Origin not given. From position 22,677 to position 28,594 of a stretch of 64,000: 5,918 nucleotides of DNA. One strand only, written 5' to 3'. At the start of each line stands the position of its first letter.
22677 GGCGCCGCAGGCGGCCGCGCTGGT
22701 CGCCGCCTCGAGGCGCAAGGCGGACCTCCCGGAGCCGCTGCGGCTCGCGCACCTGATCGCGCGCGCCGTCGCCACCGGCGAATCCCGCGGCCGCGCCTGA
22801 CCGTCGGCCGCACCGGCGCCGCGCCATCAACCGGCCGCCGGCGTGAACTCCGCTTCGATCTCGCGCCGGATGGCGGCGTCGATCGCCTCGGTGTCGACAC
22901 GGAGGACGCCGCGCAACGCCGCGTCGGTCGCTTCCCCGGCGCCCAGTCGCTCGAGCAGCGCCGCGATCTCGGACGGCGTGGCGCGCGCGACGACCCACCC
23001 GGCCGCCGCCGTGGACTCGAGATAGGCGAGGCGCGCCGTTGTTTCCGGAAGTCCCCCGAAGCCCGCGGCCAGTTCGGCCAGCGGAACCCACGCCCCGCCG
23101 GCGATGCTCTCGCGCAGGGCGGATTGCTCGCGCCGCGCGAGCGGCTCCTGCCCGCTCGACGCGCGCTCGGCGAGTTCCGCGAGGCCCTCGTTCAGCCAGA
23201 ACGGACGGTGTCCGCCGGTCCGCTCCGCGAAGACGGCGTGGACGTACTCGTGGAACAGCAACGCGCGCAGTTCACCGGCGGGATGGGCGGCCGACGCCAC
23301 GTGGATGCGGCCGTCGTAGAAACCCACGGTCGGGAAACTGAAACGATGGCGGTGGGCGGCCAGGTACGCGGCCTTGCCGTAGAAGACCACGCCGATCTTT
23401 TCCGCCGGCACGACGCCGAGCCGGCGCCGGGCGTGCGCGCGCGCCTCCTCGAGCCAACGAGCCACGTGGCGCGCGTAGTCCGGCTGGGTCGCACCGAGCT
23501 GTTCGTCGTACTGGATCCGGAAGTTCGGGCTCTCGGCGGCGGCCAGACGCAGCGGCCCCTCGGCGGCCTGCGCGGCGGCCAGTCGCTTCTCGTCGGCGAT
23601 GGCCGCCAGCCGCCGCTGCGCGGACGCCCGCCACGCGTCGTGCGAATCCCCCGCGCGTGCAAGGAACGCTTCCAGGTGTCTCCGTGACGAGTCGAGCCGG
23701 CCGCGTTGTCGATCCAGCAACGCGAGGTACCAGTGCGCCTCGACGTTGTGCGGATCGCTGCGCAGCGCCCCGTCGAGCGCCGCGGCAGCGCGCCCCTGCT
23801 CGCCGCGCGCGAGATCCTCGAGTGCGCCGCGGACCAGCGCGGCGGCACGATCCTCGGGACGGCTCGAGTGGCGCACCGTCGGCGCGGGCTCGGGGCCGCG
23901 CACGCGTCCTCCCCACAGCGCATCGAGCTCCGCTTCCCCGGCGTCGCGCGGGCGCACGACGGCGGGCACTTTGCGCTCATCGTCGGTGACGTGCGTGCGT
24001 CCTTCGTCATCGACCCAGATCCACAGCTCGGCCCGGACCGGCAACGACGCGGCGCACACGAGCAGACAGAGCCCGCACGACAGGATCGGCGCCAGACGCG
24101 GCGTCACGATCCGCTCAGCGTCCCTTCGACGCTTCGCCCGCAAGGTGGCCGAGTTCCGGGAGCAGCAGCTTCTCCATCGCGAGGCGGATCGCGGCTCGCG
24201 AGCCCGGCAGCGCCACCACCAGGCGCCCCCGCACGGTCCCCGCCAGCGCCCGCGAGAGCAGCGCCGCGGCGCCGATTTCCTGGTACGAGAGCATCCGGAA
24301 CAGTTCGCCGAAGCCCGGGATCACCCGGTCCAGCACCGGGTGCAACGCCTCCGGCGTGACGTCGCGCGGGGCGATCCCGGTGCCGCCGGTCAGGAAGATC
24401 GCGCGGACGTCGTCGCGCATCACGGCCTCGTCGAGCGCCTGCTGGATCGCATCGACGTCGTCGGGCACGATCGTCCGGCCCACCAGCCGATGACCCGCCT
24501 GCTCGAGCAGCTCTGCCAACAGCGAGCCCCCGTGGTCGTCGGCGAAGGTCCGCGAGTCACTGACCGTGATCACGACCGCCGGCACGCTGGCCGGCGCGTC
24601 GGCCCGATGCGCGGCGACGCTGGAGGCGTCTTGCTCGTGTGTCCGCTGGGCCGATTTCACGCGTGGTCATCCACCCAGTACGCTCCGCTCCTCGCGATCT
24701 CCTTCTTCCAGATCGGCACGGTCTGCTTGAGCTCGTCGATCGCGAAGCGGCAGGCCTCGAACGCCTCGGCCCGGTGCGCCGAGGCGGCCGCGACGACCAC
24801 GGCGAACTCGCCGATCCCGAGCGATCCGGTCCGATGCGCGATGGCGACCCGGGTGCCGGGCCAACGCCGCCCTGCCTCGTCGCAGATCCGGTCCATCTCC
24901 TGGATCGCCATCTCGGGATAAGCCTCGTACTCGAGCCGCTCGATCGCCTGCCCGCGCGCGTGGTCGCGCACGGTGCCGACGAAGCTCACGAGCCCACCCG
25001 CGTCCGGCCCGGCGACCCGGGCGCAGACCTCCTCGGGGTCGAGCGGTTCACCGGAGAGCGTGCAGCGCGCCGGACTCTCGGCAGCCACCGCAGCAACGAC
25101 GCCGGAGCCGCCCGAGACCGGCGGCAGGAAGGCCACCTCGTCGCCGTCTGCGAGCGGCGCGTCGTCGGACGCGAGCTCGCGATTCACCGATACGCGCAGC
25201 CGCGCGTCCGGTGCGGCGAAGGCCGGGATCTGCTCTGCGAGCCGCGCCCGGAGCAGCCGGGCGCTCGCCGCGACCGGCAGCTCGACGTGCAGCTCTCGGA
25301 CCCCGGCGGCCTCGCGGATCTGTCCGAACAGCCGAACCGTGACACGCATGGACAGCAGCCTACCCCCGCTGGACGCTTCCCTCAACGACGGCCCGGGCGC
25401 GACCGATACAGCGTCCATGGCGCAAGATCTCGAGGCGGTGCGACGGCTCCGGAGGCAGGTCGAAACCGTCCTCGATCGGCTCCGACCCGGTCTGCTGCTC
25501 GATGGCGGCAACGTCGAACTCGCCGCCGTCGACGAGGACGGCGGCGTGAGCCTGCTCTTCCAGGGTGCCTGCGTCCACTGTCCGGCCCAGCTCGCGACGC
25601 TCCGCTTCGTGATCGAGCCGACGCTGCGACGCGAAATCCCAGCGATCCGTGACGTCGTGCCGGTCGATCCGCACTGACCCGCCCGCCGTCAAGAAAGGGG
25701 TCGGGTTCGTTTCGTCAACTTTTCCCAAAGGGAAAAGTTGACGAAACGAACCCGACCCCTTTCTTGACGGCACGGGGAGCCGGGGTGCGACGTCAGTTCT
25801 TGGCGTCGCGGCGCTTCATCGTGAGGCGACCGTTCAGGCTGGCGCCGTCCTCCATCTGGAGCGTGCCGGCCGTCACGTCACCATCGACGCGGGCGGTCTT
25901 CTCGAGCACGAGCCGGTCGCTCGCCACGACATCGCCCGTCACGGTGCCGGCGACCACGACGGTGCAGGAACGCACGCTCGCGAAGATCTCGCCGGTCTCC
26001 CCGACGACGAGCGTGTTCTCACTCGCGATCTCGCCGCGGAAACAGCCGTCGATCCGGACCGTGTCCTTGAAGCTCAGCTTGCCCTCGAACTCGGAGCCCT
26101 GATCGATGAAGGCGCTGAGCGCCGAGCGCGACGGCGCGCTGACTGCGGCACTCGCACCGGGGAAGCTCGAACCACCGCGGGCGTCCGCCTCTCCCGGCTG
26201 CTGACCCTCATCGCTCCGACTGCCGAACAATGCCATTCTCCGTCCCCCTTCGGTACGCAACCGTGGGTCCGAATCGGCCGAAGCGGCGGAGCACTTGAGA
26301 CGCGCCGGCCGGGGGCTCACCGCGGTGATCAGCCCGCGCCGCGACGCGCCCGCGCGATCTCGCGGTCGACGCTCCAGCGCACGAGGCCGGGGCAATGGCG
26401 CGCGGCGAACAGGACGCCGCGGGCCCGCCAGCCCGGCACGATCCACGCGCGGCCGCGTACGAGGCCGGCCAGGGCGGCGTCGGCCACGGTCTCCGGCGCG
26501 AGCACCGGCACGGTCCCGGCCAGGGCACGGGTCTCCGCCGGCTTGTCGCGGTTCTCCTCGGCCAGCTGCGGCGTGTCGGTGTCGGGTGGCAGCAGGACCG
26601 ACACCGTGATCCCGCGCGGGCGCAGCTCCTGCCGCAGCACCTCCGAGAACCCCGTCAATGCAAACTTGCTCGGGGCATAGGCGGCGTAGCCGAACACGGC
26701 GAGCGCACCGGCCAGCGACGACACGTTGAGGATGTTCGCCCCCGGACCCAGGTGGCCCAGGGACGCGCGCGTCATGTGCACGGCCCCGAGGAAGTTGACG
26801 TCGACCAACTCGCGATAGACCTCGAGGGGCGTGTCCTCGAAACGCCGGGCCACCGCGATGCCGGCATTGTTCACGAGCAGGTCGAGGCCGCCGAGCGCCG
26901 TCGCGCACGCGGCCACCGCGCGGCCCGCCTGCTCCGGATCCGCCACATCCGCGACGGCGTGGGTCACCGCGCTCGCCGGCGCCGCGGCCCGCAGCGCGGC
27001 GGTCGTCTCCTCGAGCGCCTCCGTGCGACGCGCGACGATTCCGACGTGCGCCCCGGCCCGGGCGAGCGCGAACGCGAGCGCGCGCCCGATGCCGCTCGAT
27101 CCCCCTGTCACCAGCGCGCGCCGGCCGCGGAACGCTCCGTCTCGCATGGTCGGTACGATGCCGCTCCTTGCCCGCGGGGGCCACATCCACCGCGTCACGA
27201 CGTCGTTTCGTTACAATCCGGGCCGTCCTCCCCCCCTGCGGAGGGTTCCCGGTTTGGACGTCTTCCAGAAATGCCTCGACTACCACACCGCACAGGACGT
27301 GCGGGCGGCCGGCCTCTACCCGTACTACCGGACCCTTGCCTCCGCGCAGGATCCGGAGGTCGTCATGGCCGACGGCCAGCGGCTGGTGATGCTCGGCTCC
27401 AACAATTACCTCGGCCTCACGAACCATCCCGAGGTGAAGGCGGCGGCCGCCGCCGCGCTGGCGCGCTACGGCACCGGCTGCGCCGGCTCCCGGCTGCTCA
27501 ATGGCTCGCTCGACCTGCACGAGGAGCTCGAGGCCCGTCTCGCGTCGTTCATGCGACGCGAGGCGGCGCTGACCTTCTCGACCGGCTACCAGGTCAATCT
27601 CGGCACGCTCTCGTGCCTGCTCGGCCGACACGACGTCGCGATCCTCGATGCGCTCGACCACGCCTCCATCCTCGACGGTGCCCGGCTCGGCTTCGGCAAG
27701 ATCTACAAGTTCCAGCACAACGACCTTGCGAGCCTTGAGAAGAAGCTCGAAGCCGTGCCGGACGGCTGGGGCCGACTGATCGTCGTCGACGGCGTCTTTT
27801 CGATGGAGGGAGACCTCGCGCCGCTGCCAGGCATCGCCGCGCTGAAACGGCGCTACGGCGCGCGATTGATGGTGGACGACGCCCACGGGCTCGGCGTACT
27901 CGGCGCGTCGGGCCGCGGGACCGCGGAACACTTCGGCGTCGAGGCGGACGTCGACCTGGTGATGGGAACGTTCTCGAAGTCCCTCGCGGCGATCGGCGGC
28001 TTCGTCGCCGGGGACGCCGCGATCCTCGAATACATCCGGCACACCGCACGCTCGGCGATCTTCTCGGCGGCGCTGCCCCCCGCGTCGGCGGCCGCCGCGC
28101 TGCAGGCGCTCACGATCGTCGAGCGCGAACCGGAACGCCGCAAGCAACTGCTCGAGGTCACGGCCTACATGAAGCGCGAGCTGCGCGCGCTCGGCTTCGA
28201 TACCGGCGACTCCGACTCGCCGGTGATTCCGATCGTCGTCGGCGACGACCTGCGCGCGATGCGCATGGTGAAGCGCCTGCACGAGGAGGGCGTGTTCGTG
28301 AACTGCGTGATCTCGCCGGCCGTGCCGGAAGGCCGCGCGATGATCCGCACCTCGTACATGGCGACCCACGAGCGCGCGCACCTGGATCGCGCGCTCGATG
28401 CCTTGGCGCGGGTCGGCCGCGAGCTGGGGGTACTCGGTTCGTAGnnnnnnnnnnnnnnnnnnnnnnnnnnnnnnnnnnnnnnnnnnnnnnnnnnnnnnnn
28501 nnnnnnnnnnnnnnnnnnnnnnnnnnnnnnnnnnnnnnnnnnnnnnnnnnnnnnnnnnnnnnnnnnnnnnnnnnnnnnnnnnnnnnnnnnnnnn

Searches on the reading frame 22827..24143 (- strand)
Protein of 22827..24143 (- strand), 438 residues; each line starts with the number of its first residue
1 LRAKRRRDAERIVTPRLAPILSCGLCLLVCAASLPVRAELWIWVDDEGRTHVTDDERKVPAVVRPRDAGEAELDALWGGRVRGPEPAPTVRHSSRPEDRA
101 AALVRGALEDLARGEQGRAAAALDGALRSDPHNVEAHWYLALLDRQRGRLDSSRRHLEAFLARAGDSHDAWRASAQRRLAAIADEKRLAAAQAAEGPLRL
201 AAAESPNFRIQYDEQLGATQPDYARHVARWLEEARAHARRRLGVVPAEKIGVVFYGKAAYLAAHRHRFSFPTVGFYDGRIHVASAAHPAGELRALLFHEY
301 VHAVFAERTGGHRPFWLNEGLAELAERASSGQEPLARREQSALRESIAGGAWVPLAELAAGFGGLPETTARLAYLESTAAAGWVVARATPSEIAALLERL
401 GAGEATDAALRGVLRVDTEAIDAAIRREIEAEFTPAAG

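Call 52: search_protein_families(library=pfam, proteins=[window:22827-24143:-], max_evalue=0.00001)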
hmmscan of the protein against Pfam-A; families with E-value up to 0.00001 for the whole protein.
window:22827-24143:- (438 aa): 1 family
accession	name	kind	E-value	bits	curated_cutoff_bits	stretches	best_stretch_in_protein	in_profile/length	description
PF13485.12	Peptidase_MA_2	-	6.1e-08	33.1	32.4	1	296-427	70-197/201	Peptidase MA superfamily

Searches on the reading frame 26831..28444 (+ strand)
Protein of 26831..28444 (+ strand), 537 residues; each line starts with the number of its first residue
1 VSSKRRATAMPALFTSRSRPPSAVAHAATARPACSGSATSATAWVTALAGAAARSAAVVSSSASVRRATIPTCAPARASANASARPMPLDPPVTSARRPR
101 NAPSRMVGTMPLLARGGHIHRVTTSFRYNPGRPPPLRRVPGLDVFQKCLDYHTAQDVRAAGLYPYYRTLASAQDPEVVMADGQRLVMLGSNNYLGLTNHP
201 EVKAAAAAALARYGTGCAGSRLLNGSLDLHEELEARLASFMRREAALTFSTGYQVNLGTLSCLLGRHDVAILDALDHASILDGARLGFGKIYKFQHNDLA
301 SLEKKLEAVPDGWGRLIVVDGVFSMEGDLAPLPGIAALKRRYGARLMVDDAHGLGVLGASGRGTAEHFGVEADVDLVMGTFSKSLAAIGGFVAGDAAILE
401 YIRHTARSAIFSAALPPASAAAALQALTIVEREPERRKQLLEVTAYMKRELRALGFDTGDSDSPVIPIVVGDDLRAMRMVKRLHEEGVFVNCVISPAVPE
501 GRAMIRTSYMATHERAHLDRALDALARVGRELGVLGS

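Call 52: search_protein_families(library=pfam, proteins=[window:26831-28444:+], max_evalue=0.00001)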
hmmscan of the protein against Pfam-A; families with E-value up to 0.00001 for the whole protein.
window:26831-28444:+ (537 aa): 1 family
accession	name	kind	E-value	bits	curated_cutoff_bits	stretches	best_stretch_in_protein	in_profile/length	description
PF00155.27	Aminotran_1_2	-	3e-57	194.9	19.7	1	185-525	3-361/361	Aminotransferase class I and II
